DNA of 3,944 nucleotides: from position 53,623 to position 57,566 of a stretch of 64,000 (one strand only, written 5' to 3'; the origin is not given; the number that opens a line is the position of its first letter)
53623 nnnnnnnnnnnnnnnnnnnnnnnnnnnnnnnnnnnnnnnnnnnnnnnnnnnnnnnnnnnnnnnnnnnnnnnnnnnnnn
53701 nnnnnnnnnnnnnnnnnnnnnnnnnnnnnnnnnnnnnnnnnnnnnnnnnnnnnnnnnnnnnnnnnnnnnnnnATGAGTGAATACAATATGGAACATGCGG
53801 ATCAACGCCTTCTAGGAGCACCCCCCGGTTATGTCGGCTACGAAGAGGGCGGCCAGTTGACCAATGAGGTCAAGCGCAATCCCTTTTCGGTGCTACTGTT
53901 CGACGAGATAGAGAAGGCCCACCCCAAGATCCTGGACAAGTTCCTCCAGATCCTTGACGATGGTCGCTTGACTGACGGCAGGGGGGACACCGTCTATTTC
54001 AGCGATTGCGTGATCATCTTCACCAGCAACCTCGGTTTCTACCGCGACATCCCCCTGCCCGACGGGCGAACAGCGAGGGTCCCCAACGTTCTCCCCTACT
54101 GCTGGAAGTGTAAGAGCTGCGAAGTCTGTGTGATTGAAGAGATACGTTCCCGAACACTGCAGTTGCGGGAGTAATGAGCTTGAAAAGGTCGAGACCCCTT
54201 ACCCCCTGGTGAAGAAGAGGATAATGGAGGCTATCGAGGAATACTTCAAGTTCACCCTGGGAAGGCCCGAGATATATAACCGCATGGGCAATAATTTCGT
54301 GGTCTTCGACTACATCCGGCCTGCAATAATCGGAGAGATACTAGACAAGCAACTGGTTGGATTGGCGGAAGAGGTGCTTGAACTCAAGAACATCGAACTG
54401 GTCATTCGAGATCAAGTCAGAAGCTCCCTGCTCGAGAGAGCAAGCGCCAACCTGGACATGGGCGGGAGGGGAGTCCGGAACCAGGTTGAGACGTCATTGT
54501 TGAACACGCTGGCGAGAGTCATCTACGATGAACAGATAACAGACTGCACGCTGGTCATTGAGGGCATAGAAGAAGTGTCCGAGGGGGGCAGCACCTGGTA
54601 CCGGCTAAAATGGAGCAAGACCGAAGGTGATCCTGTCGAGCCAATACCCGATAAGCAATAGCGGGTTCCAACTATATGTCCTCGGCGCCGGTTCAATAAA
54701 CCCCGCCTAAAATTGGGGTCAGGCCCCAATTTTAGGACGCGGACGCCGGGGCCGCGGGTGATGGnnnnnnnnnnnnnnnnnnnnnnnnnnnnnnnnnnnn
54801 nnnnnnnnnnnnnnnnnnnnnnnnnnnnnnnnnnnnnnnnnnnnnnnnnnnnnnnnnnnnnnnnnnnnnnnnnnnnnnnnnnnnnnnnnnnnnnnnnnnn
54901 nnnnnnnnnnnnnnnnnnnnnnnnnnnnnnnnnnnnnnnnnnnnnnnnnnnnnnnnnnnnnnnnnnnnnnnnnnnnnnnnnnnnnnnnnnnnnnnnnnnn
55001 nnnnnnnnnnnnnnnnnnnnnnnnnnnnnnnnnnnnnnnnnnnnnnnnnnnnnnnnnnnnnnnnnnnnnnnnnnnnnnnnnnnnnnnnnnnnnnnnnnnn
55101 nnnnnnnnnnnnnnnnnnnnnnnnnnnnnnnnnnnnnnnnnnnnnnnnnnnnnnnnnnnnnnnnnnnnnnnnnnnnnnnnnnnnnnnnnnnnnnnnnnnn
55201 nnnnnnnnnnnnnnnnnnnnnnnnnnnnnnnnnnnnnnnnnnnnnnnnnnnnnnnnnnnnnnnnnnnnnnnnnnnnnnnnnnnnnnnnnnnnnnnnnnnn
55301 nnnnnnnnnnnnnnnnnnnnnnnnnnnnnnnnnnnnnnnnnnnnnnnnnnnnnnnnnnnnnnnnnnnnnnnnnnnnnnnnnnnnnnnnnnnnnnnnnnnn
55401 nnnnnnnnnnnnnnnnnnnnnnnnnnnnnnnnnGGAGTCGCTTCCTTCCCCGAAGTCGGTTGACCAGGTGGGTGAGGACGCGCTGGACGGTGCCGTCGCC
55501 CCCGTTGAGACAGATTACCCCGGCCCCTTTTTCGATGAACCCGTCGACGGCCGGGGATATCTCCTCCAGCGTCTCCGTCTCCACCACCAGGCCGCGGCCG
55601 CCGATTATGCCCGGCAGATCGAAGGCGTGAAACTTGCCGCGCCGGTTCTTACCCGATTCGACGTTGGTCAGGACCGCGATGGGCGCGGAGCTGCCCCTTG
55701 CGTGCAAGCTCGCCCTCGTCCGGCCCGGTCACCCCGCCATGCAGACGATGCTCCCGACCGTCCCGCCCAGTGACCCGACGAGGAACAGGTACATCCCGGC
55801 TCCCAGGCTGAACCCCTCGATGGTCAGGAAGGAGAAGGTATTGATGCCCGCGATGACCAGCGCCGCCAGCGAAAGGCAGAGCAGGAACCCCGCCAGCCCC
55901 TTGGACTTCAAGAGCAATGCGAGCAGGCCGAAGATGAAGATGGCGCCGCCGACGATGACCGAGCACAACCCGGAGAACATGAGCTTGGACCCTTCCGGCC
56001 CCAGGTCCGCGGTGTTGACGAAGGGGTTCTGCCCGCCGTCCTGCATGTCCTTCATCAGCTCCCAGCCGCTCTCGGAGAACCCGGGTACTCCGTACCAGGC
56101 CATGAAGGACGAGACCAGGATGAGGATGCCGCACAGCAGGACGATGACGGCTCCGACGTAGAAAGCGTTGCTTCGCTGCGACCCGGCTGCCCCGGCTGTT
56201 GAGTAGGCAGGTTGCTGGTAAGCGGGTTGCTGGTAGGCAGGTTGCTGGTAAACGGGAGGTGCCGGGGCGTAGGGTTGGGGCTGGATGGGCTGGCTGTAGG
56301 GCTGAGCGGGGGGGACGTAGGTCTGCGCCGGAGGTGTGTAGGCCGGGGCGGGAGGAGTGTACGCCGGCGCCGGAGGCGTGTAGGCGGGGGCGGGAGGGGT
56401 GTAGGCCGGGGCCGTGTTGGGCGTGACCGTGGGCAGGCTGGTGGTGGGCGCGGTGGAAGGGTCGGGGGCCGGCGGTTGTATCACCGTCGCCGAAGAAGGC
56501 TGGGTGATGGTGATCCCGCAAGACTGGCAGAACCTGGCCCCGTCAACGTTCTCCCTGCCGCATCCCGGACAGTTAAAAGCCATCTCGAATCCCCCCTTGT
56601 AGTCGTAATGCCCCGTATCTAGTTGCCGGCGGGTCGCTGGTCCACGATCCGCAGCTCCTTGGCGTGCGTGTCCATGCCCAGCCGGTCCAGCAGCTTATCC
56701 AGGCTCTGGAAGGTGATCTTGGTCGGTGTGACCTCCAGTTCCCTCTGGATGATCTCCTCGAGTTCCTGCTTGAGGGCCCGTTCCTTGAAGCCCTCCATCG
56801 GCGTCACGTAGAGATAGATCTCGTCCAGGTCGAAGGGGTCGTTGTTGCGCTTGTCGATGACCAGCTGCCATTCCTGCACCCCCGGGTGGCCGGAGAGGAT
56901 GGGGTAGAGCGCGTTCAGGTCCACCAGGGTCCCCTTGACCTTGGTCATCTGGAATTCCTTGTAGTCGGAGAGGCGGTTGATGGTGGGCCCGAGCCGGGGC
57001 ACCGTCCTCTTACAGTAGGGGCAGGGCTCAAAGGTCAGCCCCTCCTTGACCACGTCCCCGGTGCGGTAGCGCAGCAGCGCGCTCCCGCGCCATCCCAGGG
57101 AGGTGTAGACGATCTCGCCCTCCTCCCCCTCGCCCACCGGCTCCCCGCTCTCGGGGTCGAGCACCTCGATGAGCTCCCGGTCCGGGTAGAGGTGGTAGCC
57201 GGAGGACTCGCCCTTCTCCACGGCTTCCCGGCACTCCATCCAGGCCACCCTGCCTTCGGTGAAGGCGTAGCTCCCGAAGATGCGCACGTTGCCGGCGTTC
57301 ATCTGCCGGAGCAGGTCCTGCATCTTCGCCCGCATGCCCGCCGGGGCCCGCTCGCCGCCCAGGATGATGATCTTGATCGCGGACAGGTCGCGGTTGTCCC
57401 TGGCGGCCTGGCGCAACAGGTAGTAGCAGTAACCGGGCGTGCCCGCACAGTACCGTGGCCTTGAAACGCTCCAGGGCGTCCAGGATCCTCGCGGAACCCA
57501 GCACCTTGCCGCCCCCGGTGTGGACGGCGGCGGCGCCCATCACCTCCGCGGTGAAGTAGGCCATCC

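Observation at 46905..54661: Six-gene coupled operon: orphan NrdG-like radical-SAM activase, ZnR-FHA, PP2C, ZnR-Ser/Thr kinase-TM, coiled-coil unknown, ClpB-D2-like AAA+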

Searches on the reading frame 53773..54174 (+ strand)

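Call 4: search_protein_families(library=pfam, proteins=[window:53773-54174:+], max_evalue=0.01)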
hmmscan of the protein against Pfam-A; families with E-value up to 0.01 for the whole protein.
window:53773-54174:+ (133 aa): 2 families
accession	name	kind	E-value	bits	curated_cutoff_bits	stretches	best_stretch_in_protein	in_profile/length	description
PF07724.20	AAA_2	-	6.1e-33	114.6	27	1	1-89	39-127/166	AAA domain (Cdc48 subfamily)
PF07728.20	AAA_5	-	1e-06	29.2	22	1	29-86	60-122/139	AAA domain (dynein-related subfamily)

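Call 5: search_protein_families(library=padloc, proteins=[window:53773-54174:+], max_evalue=0.01)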
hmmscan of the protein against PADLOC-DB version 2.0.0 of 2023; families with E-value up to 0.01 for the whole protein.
window:53773-54174:+ (133 aa): 3 families
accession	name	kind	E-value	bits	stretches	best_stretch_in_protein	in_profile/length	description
PDLC04605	PDC-M37B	-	4.3e-21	73.6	1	4-88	342-425/518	-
PDLC04606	PDC-M37B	-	5.9e-20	69.8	1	3-87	211-294/390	-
PDLC03838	DolB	-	4.3e-08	30.8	1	38-88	230-279/375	-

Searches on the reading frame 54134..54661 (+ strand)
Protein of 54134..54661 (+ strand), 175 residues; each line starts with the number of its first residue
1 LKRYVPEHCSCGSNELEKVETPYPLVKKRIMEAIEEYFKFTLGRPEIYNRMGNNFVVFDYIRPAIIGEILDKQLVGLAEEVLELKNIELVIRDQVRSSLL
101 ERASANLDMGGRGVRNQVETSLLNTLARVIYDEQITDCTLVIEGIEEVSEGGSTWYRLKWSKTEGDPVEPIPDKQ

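Call 4: search_protein_families(library=pfam, proteins=[window:54134-54661:+], max_evalue=0.01)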
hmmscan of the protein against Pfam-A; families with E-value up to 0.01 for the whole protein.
window:54134-54661:+ (175 aa): 1 family
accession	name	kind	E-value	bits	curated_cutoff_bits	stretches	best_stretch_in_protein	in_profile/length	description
PF10431.15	ClpB_D2-small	-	1.2e-08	35.3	21.9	1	66-137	6-75/81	C-terminal, D2-small domain, of ClpB protein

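Call 5: search_protein_families(library=padloc, proteins=[window:54134-54661:+], max_evalue=0.01)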
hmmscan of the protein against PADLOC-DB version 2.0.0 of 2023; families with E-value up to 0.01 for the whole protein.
window:54134-54661:+ (175 aa): 0 families

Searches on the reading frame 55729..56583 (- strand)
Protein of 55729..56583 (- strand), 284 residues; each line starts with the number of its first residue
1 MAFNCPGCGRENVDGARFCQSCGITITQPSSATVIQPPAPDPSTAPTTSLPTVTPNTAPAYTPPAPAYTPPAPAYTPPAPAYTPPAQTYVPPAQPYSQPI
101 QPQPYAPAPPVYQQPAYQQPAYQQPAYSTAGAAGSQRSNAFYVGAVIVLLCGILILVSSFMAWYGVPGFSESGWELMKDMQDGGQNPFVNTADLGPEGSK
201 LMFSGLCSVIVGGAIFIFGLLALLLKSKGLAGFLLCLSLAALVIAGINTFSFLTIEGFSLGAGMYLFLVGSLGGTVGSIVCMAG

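Call 8: search_protein_families(library=pfam, proteins=[window:55729-56583:-], max_evalue=0.01)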
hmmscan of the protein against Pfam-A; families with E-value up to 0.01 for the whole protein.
window:55729-56583:- (284 aa): 4 families
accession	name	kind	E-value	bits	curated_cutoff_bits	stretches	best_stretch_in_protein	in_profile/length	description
PF13240.11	Zn_Ribbon_1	-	2.6e-05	24.3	25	1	5-23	2-20/23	zinc-ribbon domain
PF12773.13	DZR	-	0.00018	22.1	27.3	1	5-26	1-22/45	Double zinc ribbon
PF24463.1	DUF7577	-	0.0015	18.5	28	1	5-23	5-23/27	Domain of unknown function (DUF7577)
PF13248.11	Zn_ribbon_3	-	0.0035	17.2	27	1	4-24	4-24/26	zinc-ribbon domain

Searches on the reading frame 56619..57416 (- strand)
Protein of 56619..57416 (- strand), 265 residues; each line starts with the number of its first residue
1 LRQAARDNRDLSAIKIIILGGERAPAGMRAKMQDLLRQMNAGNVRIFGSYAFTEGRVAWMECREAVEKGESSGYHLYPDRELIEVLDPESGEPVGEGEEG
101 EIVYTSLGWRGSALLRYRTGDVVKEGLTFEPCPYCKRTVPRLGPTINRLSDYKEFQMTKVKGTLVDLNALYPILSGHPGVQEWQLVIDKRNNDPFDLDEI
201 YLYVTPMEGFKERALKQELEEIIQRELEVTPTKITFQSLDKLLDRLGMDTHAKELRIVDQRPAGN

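Call 69: search_protein_families(library=pfam, proteins=[window:56619-57416:-], max_evalue=0.00001)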
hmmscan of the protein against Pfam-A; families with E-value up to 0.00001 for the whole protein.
window:56619-57416:- (265 aa): 1 family
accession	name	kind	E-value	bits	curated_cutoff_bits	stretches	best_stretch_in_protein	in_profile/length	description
PF00501.34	AMP-binding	-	6.8e-08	32.1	29.9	1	5-104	279-374/384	AMP-binding enzyme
